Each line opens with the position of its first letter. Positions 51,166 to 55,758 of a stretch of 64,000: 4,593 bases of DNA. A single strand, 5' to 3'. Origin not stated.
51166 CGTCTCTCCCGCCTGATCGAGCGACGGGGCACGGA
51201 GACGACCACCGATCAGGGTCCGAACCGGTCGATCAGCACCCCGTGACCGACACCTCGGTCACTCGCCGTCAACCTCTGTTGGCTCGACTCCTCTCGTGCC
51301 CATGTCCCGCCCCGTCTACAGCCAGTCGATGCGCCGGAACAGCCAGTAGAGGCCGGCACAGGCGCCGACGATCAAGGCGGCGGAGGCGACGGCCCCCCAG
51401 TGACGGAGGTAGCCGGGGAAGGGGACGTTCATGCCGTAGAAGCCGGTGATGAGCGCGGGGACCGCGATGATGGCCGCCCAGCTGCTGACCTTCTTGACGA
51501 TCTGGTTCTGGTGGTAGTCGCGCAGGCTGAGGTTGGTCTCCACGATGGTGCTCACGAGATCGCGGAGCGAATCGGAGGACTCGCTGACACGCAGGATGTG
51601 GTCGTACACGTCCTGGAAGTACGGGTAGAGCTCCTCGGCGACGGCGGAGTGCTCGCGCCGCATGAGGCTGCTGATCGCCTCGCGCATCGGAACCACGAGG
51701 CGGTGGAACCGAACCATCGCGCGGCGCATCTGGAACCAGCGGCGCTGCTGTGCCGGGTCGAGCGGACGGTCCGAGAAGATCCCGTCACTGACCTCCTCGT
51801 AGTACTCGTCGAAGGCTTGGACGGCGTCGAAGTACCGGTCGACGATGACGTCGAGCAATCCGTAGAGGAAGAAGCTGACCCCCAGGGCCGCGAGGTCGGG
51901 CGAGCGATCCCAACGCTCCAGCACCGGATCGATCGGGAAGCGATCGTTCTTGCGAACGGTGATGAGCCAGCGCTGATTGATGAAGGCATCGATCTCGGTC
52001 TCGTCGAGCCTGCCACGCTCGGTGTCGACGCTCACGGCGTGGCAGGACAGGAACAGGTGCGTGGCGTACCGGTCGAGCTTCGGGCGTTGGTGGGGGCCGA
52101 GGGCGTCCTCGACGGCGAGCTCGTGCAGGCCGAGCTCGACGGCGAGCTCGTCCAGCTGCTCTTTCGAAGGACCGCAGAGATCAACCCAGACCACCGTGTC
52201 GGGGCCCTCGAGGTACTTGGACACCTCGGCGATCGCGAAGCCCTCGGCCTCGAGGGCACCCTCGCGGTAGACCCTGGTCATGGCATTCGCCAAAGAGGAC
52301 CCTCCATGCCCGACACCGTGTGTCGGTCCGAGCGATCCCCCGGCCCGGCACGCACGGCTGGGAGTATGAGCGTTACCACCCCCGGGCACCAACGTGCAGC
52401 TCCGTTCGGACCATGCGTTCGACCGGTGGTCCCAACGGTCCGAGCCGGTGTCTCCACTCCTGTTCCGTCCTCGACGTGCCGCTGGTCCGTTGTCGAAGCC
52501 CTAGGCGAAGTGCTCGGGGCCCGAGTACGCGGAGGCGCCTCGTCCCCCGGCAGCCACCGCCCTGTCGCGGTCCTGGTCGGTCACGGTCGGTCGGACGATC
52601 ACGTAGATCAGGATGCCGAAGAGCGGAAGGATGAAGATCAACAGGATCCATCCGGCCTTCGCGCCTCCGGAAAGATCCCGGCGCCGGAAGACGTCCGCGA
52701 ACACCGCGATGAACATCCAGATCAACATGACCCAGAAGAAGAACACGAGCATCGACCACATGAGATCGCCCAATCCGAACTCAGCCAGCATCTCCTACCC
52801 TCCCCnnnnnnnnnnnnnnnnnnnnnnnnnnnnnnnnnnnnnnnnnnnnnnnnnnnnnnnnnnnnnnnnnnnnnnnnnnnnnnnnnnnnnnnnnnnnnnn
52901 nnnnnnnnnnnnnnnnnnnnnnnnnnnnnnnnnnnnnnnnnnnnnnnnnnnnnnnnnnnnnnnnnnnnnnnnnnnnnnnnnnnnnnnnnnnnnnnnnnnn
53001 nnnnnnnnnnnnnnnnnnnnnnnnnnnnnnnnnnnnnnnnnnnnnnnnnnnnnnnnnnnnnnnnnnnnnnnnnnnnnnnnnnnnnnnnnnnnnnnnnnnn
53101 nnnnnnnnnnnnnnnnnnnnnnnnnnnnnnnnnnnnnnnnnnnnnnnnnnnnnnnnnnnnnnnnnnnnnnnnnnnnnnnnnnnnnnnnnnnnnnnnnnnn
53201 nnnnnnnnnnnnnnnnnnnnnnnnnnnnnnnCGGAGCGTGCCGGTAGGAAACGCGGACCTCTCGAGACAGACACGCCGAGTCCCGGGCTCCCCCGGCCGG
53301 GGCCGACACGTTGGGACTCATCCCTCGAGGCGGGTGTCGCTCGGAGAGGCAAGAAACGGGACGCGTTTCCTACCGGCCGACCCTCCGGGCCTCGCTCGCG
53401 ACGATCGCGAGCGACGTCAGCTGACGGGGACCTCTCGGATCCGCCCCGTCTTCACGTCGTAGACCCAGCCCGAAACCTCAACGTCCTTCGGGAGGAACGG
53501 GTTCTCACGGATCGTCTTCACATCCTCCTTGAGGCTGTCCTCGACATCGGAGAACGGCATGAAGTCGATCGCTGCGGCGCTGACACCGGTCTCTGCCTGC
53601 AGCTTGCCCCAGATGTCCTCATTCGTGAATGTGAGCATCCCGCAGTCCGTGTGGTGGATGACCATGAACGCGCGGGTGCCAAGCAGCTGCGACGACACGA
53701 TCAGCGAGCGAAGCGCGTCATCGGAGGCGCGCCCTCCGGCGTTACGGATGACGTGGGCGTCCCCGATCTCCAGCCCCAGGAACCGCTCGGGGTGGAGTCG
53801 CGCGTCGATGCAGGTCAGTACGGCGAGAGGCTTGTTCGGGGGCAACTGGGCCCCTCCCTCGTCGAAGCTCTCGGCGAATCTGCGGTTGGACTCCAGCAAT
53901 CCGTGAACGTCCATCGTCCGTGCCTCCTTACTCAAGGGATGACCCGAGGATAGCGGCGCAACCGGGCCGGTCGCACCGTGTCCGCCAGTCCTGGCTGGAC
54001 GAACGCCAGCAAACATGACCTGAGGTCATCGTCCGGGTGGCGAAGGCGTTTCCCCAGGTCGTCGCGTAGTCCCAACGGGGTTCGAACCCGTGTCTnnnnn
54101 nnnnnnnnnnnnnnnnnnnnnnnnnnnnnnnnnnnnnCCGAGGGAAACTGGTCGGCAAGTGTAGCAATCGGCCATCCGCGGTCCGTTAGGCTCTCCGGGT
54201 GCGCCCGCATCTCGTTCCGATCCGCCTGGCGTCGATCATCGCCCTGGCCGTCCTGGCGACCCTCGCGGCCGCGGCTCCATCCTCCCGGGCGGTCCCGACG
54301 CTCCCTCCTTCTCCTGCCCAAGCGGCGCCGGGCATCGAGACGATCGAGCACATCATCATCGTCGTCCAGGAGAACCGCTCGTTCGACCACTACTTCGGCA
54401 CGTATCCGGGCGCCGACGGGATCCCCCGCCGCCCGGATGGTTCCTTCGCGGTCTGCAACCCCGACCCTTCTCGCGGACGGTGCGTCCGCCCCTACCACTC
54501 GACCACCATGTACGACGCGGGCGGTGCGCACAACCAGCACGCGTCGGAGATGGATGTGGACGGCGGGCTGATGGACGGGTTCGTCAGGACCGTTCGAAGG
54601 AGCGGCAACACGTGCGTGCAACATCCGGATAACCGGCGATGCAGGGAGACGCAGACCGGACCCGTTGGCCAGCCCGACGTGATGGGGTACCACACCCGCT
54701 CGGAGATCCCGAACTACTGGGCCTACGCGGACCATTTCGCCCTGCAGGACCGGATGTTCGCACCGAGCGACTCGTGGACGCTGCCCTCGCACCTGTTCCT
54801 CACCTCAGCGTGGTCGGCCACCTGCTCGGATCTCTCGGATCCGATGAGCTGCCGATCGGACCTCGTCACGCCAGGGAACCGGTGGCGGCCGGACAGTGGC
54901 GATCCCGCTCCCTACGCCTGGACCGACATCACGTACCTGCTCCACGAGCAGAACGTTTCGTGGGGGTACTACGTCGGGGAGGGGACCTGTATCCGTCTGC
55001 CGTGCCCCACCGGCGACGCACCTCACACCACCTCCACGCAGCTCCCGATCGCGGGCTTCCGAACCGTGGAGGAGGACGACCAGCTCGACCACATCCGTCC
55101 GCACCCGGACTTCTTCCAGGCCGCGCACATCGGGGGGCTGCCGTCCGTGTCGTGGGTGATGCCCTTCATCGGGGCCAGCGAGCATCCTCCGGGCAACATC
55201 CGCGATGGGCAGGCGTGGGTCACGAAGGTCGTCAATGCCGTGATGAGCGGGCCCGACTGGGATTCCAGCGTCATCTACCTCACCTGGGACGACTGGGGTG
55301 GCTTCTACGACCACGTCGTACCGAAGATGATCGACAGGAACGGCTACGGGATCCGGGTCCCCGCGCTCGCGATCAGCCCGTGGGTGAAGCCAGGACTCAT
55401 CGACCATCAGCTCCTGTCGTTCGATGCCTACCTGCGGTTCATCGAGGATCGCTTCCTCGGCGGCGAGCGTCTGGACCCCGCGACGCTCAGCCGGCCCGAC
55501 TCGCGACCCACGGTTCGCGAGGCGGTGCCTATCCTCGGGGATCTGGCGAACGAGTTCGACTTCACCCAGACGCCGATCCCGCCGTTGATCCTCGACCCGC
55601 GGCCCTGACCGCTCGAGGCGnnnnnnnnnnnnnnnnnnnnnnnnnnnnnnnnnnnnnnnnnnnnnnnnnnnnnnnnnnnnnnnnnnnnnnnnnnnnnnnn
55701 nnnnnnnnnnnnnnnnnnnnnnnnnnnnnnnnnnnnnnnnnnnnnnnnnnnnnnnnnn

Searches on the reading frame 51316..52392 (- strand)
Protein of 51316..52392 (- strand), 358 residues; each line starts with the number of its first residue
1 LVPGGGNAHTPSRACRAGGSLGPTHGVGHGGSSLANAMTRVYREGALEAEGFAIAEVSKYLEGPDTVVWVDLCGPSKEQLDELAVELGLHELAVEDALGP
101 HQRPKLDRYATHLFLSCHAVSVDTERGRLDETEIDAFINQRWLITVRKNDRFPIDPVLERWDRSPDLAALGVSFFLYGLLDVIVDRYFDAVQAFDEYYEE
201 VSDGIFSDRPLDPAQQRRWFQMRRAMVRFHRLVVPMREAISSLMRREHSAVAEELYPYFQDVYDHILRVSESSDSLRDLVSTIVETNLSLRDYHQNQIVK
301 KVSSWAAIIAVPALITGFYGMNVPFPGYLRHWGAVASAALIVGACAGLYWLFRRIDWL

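Call 4: search_protein_families(library=pfam, proteins=[window:51316-52392:-], max_evalue=0.01)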
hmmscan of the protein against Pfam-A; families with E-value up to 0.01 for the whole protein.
window:51316-52392:- (358 aa): 1 family
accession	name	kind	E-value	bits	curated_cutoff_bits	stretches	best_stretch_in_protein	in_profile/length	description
PF01544.23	CorA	-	6.7e-62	209.9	27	1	66-354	3-292/292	CorA-like Mg2+ transporter protein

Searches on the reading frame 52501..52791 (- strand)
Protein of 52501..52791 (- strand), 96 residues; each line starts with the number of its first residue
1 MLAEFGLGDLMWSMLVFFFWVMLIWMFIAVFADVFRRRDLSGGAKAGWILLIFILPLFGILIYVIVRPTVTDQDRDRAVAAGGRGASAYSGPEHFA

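Call 17: search_protein_families(library=pfam, proteins=[window:52501-52791:-], max_evalue=0.001)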
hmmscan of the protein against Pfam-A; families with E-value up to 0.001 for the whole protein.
window:52501-52791:- (96 aa): 1 family
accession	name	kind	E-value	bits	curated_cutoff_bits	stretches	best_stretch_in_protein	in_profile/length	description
PF13396.11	PLDc_N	-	4.8e-07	30.1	23.3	1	27-67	3-41/42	Phospholipase_D-nuclease N-terminal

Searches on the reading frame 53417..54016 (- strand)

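Call 17: search_protein_families(library=pfam, proteins=[window:53417-54016:-], max_evalue=0.001)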
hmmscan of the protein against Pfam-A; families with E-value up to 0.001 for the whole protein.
window:53417-54016:- (199 aa): 1 family
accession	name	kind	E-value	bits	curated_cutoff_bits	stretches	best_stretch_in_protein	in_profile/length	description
PF00484.24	Pro_CA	-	5.7e-15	56.4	25.7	1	65-131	2-71/156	Carbonic anhydrase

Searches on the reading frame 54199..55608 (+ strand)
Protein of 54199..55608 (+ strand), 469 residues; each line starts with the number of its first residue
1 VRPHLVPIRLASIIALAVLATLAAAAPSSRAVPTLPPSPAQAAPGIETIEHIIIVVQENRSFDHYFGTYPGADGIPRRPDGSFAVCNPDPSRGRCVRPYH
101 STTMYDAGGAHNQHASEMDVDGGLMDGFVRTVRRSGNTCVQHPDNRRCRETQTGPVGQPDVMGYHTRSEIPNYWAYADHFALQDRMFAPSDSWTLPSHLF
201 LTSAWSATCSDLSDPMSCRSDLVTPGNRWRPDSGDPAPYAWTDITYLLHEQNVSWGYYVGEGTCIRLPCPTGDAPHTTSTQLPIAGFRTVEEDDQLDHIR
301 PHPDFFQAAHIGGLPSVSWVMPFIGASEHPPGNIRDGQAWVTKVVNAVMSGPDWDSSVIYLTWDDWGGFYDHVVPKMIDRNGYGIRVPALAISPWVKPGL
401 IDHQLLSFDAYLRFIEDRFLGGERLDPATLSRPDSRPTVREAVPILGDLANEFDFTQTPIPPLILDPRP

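Call 17: search_protein_families(library=pfam, proteins=[window:54199-55608:+], max_evalue=0.001)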
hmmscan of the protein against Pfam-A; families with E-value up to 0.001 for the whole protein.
window:54199-55608:+ (469 aa): 1 family
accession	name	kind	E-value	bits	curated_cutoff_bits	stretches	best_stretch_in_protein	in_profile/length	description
PF04185.19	Phosphoesterase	-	3e-66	224.5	23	1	49-419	1-353/356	Phosphoesterase family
